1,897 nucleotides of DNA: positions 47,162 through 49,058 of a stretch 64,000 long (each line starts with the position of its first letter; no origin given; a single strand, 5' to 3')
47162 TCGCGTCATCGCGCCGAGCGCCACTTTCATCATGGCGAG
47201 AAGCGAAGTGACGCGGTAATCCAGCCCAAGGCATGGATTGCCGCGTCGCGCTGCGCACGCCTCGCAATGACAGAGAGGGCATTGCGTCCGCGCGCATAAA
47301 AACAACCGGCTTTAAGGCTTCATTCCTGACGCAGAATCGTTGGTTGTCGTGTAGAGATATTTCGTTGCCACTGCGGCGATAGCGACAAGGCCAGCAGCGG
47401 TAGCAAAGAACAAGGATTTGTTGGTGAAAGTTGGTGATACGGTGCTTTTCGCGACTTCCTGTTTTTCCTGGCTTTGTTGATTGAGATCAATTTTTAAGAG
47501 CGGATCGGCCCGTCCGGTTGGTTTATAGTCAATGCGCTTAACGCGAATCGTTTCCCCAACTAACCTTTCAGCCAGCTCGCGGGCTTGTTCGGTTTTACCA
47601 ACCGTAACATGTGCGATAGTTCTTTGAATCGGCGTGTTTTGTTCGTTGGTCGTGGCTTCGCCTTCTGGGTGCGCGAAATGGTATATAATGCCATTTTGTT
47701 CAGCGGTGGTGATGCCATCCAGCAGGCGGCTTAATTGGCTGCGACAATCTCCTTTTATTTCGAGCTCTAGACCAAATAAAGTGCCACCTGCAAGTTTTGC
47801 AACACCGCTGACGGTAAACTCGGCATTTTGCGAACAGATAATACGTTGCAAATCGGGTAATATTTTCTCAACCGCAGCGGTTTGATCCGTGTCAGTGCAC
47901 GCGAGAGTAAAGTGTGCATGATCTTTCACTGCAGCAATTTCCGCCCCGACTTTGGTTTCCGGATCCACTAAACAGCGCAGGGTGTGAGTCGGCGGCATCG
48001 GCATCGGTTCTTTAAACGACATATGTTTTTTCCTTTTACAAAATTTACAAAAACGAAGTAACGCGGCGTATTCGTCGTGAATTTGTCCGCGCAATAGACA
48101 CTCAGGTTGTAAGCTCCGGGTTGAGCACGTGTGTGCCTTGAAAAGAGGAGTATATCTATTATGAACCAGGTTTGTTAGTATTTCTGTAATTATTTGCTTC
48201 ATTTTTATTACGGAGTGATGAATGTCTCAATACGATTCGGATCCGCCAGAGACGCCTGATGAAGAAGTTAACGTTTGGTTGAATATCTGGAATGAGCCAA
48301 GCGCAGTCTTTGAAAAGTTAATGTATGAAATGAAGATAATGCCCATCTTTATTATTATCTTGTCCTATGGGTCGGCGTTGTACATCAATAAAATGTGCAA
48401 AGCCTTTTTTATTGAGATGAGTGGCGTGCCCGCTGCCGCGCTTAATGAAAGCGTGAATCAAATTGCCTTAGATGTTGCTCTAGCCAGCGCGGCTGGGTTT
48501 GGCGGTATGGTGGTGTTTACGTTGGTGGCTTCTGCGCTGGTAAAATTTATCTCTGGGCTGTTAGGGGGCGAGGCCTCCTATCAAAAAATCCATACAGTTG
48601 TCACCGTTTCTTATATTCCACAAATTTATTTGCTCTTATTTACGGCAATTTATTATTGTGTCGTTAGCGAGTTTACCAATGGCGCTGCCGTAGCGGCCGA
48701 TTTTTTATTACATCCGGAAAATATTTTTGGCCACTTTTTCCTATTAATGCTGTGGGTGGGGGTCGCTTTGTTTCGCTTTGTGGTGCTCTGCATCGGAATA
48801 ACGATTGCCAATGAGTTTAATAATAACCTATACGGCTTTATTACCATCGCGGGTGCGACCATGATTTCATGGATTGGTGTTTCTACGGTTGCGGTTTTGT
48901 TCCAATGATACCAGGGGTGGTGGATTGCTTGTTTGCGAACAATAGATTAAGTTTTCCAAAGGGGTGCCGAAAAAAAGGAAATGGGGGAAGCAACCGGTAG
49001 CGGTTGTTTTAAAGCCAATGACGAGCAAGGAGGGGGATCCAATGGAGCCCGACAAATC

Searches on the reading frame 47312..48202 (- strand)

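Call 6: search_protein_families(library=pfam, proteins=[window:47312-48202:-], max_evalue=0.01)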
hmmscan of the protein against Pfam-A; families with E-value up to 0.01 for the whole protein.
window:47312-48202:- (296 aa): 0 families

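Call 19: search_protein_families(library=ncbifam, proteins=[window:47312-48202:-], max_evalue=0.01)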
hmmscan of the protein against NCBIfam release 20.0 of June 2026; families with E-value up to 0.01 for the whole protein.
window:47312-48202:- (296 aa): 1 family
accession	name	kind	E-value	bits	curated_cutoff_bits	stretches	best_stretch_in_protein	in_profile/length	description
NF052577.1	ThSTportTsuASprch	equivalog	0.0057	16.1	400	0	131-219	69-155/330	thiosulfate transporter TsuA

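Call 90: search_protein_families(library=padloc, proteins=[window:47312-48202:-], max_evalue=0.001)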
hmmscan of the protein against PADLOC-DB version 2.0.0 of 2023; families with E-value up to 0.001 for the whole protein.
window:47312-48202:- (296 aa): 0 families

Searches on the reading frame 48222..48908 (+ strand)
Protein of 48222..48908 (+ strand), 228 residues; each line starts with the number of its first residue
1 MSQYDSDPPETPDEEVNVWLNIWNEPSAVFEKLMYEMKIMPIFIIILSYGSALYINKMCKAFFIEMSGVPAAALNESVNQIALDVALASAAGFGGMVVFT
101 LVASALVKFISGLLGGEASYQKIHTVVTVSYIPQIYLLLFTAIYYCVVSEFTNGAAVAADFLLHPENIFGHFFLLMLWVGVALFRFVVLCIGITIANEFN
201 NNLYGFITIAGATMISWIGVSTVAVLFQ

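Call 6: search_protein_families(library=pfam, proteins=[window:48222-48908:+], max_evalue=0.01)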
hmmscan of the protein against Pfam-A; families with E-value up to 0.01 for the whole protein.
window:48222-48908:+ (228 aa): 1 family
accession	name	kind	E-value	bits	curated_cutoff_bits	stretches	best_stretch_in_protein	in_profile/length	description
PF04893.22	Yip1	-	4.2e-05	23.9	28.6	1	23-215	4-165/173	Yip1 domain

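Call 90: search_protein_families(library=padloc, proteins=[window:48222-48908:+], max_evalue=0.001)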
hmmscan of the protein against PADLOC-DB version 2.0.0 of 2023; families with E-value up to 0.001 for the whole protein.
window:48222-48908:+ (228 aa): 0 families
